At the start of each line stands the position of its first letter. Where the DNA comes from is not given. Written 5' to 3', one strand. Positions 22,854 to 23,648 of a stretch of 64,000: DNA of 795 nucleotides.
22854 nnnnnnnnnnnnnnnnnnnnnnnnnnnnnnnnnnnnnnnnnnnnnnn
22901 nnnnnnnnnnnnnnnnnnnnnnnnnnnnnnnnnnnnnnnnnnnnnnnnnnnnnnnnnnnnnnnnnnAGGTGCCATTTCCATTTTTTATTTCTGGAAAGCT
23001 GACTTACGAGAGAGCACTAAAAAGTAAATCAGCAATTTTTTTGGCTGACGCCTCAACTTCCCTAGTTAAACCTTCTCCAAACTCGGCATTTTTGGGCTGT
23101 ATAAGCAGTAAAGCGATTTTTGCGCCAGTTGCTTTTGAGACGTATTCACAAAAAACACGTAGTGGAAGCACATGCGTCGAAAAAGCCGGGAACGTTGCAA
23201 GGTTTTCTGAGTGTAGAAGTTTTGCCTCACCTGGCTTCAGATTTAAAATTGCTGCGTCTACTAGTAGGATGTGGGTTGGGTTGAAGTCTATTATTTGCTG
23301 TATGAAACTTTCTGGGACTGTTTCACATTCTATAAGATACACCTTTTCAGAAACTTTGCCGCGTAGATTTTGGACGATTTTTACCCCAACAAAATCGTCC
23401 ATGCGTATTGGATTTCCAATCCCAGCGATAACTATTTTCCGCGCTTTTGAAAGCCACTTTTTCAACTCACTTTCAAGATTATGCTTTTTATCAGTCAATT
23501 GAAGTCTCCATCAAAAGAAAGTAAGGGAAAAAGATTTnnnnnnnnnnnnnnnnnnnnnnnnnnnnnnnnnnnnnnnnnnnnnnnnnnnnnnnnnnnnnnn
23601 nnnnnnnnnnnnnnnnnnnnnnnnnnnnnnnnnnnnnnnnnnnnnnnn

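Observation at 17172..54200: Exceptional local density of Hdr/Mvh/Nfn-type electron-bifurcation parts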

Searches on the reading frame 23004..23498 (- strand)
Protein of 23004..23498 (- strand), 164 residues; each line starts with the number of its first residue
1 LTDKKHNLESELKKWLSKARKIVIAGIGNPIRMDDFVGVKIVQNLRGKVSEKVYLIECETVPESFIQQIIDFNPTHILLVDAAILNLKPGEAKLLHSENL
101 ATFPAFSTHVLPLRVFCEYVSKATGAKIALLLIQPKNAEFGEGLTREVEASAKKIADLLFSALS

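Call 63: search_protein_families(library=pfam, proteins=[window:23004-23498:-], max_evalue=0.001)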
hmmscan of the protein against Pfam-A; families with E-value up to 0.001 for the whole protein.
window:23004-23498:- (164 aa): 1 family
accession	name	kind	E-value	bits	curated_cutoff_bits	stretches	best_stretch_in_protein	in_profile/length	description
PF01750.23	HycI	-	3.2e-15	56.6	23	1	39-159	1-127/130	Hydrogenase maturation protease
